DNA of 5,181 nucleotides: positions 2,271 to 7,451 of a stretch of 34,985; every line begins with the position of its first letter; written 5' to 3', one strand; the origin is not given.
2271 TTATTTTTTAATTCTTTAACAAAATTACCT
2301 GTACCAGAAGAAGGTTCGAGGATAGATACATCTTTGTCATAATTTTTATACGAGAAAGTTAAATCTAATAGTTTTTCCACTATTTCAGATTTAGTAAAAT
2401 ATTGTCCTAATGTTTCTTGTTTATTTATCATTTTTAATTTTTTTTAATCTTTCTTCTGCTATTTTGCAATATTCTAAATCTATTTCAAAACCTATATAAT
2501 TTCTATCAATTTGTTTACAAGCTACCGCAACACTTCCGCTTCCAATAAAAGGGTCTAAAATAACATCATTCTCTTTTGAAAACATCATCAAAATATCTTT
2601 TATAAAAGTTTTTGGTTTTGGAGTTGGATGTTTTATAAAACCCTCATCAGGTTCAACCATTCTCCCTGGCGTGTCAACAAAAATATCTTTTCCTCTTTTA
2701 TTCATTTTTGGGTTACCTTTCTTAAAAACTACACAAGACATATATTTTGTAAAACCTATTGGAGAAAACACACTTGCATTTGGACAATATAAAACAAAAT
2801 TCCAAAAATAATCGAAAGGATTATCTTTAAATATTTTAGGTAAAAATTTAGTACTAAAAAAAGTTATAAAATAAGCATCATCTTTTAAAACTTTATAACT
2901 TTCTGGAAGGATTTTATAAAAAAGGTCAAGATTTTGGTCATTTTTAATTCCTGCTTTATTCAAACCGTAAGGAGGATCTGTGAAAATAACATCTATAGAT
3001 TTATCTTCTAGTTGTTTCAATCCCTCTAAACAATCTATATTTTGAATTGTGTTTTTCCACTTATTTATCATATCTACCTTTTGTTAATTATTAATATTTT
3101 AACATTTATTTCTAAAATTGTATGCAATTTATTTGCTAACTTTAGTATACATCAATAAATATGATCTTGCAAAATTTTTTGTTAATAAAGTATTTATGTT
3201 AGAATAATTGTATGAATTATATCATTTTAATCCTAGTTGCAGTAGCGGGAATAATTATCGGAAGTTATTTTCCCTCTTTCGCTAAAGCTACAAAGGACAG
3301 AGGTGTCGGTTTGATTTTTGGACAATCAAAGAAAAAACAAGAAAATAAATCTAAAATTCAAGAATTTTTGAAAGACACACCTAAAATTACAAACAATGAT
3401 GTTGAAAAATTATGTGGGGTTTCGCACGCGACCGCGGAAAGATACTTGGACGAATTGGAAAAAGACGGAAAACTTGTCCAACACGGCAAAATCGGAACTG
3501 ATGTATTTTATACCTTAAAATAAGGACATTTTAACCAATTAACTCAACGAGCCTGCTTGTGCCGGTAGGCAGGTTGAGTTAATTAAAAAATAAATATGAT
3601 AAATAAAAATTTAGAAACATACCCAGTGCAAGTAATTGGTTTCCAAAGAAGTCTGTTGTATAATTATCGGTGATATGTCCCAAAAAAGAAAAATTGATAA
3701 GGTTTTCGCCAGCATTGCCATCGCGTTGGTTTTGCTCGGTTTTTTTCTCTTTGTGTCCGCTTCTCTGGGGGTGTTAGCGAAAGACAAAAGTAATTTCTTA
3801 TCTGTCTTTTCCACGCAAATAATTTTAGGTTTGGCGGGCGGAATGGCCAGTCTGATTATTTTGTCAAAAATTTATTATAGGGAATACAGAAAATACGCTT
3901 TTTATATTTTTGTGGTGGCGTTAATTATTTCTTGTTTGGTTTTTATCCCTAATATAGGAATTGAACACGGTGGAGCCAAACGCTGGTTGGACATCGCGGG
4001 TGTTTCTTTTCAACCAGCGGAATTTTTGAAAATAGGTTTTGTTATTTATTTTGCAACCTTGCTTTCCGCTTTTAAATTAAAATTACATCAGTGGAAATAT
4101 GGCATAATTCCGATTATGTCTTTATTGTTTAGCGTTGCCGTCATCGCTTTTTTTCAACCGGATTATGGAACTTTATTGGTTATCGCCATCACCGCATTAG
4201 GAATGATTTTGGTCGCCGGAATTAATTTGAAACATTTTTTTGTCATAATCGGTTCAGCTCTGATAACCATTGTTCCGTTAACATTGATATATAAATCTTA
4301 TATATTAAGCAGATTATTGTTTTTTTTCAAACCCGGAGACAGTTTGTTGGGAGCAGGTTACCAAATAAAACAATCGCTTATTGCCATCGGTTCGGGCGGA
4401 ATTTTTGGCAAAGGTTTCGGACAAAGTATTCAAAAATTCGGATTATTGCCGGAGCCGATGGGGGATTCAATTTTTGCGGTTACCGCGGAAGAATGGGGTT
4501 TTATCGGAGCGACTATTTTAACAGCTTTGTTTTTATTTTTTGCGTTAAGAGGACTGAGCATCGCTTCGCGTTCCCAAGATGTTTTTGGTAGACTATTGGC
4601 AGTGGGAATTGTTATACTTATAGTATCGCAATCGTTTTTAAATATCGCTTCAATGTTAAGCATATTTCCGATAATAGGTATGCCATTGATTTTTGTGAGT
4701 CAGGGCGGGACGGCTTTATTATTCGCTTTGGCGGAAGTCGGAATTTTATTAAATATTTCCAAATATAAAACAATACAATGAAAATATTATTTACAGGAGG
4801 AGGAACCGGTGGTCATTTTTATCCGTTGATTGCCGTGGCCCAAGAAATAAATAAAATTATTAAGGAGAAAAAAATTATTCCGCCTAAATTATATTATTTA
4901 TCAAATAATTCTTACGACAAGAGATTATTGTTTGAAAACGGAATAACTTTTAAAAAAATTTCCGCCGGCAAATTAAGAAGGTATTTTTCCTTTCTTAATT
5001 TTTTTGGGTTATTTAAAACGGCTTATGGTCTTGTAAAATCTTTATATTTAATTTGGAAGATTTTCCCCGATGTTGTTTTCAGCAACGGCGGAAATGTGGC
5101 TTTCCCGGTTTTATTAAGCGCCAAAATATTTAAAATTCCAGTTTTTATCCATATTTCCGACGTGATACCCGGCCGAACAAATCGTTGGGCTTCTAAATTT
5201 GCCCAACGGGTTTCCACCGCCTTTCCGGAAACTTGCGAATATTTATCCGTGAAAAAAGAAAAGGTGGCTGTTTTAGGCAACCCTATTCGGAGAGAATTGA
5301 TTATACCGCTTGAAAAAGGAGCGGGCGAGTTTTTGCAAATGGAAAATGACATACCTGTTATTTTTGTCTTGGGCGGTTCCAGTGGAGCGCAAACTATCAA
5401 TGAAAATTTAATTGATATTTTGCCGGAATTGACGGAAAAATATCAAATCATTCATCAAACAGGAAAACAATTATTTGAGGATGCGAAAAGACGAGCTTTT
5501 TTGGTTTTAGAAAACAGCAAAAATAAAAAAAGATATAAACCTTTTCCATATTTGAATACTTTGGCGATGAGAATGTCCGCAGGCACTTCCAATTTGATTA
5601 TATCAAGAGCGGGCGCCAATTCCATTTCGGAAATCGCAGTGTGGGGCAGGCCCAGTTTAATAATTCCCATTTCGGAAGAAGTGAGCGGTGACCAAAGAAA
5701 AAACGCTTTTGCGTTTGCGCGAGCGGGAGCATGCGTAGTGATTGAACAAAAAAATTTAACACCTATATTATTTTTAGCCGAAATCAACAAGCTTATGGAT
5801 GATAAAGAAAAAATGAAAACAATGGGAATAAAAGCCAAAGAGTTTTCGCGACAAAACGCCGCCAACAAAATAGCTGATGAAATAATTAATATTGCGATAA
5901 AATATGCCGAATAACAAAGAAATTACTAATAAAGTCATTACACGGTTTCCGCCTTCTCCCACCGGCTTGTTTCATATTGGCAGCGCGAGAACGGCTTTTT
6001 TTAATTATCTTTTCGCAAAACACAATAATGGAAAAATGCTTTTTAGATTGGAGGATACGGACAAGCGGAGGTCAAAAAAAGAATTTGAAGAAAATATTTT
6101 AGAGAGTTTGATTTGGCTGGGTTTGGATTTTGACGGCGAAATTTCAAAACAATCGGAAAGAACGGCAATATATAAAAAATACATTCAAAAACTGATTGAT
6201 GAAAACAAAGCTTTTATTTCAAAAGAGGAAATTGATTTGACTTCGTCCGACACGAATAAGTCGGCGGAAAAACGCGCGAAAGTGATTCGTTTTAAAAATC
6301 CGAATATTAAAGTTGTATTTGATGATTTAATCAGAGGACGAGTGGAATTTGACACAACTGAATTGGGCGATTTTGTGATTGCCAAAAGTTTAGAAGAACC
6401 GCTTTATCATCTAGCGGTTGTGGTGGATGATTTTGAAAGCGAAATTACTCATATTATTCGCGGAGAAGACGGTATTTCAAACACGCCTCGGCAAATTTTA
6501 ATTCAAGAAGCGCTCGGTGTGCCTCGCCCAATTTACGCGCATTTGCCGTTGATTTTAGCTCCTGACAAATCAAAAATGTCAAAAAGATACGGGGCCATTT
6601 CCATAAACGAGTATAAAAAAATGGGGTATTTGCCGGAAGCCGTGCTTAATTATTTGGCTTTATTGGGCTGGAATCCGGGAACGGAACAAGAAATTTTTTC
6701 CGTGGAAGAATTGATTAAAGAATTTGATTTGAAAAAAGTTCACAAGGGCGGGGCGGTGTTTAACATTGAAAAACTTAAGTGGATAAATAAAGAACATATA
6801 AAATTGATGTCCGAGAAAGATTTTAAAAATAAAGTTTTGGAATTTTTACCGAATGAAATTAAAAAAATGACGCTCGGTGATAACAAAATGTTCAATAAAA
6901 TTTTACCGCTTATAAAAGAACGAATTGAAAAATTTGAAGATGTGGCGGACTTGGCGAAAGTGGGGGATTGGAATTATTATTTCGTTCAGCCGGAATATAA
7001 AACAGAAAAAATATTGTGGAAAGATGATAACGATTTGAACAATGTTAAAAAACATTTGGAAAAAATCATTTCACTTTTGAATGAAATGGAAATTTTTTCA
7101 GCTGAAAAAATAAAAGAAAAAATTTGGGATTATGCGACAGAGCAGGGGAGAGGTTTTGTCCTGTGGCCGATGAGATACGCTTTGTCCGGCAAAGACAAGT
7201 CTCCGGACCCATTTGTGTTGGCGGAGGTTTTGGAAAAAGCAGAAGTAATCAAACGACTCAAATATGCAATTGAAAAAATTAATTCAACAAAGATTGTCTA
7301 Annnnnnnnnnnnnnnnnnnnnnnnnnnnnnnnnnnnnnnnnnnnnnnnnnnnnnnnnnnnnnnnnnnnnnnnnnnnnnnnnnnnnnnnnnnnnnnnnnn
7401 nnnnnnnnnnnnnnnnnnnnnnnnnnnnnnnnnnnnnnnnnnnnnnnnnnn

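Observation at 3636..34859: Two diverged, fully syntenic copies of an 8-kb ftsW-murG-gltX-M23-...-rpmA-rplI block in one window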

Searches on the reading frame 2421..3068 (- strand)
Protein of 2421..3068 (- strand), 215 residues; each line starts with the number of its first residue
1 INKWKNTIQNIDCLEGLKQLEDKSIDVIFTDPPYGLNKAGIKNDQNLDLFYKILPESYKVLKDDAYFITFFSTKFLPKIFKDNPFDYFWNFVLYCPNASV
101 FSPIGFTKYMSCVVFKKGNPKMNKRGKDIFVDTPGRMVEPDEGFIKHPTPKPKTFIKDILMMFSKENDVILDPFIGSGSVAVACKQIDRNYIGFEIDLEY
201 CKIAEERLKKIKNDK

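Call 46: search_protein_families(library=pfam, proteins=[window:2421-3068:-], max_evalue=0.01)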
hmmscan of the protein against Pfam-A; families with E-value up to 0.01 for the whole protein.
window:2421-3068:- (215 aa): 6 families
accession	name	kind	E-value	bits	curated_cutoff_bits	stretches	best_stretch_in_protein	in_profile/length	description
PF01555.25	N6_N4_Mtase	-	6.9e-31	108.4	26.7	1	25-206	1-221/221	DNA methylase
PF01170.24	UPF0020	-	1.1e-06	29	22.3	1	17-76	115-172/197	RMKL-like, methyltransferase domain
PF02086.21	MethyltransfD12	-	1.5e-06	28.6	22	1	155-194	8-48/253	D12 class N6 adenine-specific DNA methyltransferase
PF03602.21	Cons_hypoth95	-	0.0005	20.2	24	0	16-43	103-131/182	Conserved hypothetical protein 95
PF09445.16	Methyltransf_15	-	0.0015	18.6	22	0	12-78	57-123/165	RNA cap guanine-N2 methyltransferase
PF02384.22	N6_Mtase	-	0.0035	17.2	20.4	0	5-47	106-150/311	N-6 DNA Methylase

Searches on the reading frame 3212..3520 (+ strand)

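Call 45: search_protein_families(library=pfam, proteins=[window:3212-3520:+], max_evalue=0.01)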
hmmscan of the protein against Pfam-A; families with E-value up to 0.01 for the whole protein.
window:3212-3520:+ (103 aa): 5 families
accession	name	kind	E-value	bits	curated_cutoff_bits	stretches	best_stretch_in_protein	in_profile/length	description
PF06163.17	DUF977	-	6.5e-07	29.9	22.1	1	41-95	9-63/134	Bacterial protein of unknown function (DUF977)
PF13412.12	HTH_24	-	3.6e-05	23.7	21.9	1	48-87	7-46/48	Winged helix-turn-helix DNA-binding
PF22168.2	DIP2311-like_C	-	0.00022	21.9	27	1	53-92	14-53/63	Transcriptional regulator DIP2311-like, C-terminal domain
PF08220.18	HTH_DeoR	-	0.0014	18.7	21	1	48-91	4-47/57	DeoR-like helix-turn-helix domain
PF04157.22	EAP30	-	0.003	17.8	26.8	1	27-89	151-216/219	EAP30/Vps36 family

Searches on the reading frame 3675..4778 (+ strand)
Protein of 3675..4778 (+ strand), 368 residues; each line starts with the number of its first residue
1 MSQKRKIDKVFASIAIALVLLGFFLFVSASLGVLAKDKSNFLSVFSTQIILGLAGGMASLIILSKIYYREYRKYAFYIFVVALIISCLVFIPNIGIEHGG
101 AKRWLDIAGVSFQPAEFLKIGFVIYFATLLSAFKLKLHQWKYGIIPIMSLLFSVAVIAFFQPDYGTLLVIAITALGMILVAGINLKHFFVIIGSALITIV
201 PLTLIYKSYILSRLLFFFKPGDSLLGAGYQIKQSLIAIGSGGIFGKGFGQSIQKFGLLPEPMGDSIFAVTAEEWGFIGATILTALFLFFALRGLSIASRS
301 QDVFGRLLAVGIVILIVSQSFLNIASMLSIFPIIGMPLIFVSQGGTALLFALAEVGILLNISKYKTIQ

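Call 45: search_protein_families(library=pfam, proteins=[window:3675-4778:+], max_evalue=0.01)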
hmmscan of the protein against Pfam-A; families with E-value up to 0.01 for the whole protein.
window:3675-4778:+ (368 aa): 1 family
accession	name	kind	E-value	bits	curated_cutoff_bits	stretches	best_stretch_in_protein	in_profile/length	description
PF01098.24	FTSW_RODA_SPOVE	-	3.2e-89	299.8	26.4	1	11-365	4-354/356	Cell cycle protein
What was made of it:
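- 3675..4781 (+): ftsW copy A (SEDS protein). PF01098, E 3e-89 (call 45).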

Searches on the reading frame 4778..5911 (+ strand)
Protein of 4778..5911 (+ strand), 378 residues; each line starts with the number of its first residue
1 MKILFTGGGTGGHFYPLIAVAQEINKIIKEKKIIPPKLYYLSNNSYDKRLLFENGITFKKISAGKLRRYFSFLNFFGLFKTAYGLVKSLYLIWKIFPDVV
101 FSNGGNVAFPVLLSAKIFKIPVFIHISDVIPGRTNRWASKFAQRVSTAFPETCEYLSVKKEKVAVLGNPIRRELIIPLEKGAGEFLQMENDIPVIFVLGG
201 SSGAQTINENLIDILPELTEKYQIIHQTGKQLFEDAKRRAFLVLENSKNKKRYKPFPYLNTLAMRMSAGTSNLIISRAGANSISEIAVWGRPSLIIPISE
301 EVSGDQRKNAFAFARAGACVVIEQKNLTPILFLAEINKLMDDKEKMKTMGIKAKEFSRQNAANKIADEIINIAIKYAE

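Call 45: search_protein_families(library=pfam, proteins=[window:4778-5911:+], max_evalue=0.01)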
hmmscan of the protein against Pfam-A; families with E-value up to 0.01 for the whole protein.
window:4778-5911:+ (378 aa): 3 families
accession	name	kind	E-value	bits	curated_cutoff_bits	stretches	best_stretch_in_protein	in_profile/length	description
PF04101.22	Glyco_tran_28_C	-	3e-35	122.1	22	1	194-364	1-165/166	Glycosyltransferase family 28 C-terminal domain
PF03033.26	Glyco_transf_28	-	5.1e-28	98.3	26.2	1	3-145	1-137/139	Glycosyltransferase family 28 N-terminal domain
PF08660.17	Alg14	-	0.00058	20.3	27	1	73-124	70-121/171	Oligosaccharide biosynthesis protein Alg14 like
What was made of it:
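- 4778..5914 (+): murG copy A. PF03033 and PF04101 (call 45).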

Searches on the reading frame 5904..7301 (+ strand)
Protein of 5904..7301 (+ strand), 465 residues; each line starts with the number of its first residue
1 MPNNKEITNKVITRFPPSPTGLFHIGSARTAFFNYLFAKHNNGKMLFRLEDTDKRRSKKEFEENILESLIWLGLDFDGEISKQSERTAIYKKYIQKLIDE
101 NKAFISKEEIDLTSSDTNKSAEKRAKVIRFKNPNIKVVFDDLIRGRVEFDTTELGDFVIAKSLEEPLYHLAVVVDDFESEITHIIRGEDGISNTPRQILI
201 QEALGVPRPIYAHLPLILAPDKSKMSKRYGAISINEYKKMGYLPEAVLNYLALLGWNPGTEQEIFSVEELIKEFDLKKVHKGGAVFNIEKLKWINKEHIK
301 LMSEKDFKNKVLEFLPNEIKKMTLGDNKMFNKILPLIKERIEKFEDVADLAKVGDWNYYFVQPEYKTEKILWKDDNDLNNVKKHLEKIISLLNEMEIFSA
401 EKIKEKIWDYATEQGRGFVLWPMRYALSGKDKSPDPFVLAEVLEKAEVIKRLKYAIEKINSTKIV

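Call 11: find_encoding_contigs(protein=window:5904-7301:+, flank=10000, max_places=10)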
Protein window:5904-7301:+ (465 aa): no gene with exactly this product is on record in the collection.

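Call 14: find_related_loci(query=A1, collection=genome_contigs, flank=10000)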
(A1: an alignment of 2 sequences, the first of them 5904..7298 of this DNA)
Query A1 (465 aa) in genome_contigs; peptide patterns used: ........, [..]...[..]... (x = any residue, [..] = any of these).
598 stretches matched a pattern (row limit reached: there are more); 536 encode a relative of the query (tblastn E <= 1e-3); the best 80 are kept; 80 distinct loci.
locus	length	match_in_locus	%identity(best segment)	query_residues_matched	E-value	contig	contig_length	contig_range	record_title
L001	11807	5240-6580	63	6-460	0e+0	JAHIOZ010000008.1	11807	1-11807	MAG: Patescibacteria group bacterium isolate KR13_S3.mb.34 KR13_S3.mb.34_k141_33479, whole genome shotgun sequence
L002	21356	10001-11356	57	1-460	2e-174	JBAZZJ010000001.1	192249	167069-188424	MAG: Candidatus Paceibacterota bacterium isolate SO_2017_GW3_13 scaffold_88_c1_OW296A_2017, whole genome shotgun sequenc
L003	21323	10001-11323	59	4-459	3e-171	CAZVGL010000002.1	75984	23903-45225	MAG TPA_asm: uncultured Candidatus Saccharibacteria bacterium isolate binchicken_co28_93 genome assembly, contig: NODE_2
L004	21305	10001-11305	58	11-463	8e-169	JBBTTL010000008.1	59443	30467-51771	MAG: Patescibacteria group bacterium isolate H52-bin127_1 H52_bin127_1_000000000008, whole genome shotgun sequence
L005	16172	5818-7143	57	6-455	1e-165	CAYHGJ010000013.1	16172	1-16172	MAG TPA_asm: uncultured Candidatus Saccharibacteria bacterium isolate ERP119705_co13_11 genome assembly, contig: NODE_45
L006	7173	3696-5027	56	3-461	2e-158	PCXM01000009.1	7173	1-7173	MAG: Candidatus Zambryskibacteria bacterium CG10_big_fil_rev_8_21_14_0_10_34_34 CG10_8_21_14_0.10_scaffold_14076_c, whol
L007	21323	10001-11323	53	6-457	2e-156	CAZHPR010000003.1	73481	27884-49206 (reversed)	MAG TPA_asm: uncultured Candidatus Saccharibacteria bacterium isolate SRP300315_co1_17 genome assembly, contig: NODE_189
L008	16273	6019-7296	54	9-459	7e-156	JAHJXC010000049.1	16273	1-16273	MAG: Patescibacteria group bacterium isolate UML_A.mb.14 UML_A.mb.14_k141_84209, whole genome shotgun sequence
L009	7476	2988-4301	54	3-459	7e-156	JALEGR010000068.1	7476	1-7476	MAG: Candidatus Paceibacterota bacterium isolate CC_bin16 k97_229566, whole genome shotgun sequence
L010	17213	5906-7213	54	8-462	4e-152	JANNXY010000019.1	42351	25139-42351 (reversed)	MAG: bacterium isolate VAR_34_metabat_123 VAR_34_k141_1399518, whole genome shotgun sequence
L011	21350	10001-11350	54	1-460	1e-151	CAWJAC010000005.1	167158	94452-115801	MAG: Candidatus Zambryskibacteria bacterium isolate MFD03726.bin.2.15 genome assembly, contig: contig_71664, whole genom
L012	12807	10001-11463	57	1-459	4e-149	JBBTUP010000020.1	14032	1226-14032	MAG: Patescibacteria group bacterium isolate H41-bin126_1 H41_bin126_1_000000000020, whole genome shotgun sequence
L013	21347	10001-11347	49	8-460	6e-146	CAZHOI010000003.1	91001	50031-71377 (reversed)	MAG TPA_asm: uncultured Candidatus Saccharibacteria bacterium isolate SRP063590_co1_18 genome assembly, contig: NODE_249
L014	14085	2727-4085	50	1-465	1e-145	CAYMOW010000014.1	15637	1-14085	MAG TPA_asm: uncultured Candidatus Saccharibacteria bacterium isolate SRP329715_co1_140 genome assembly, contig: NODE_56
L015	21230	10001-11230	52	7-456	1e-145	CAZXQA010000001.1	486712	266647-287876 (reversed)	MAG TPA_asm: uncultured Candidatus Saccharibacteria bacterium isolate SRP292972_co1_93 genome assembly, contig: NODE_24_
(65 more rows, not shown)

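Call 23: find_related_loci(query=A1, collection=metagenome_contigs, flank=10000)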
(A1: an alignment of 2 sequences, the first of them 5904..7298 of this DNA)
Query A1 (465 aa) in metagenome_contigs; peptide patterns used: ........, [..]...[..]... (x = any residue, [..] = any of these).
600 stretches matched a pattern (row limit reached: there are more); 508 encode a relative of the query (tblastn E <= 1e-3); the best 80 are kept; 80 distinct loci.
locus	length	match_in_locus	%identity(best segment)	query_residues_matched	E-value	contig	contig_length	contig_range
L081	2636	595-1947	71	3-462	0e+0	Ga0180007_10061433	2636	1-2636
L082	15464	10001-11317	63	10-462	0e+0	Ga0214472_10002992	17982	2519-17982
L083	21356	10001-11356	57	1-460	2e-174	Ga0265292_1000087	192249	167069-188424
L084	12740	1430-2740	57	13-460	1e-165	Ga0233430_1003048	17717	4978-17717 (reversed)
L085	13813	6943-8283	55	9-459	4e-163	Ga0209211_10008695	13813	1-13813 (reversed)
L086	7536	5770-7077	57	1-459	4e-163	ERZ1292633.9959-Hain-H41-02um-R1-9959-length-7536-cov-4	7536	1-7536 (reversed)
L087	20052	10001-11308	57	1-459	6e-163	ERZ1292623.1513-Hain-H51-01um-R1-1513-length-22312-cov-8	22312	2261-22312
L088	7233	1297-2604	56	9-457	7e-159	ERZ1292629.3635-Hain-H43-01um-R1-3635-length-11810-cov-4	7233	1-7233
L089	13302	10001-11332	56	3-461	3e-158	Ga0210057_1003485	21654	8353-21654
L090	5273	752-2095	55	3-460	7e-160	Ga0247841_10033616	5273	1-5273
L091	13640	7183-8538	55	4-465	2e-157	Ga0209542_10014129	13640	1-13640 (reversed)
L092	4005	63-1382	55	1-459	1e-162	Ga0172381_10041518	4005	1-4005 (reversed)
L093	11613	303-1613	55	4-456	7e-157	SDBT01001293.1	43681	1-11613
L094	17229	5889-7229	53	10-460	2e-156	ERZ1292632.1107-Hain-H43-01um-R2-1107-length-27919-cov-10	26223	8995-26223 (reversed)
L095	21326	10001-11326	55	7-459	8e-156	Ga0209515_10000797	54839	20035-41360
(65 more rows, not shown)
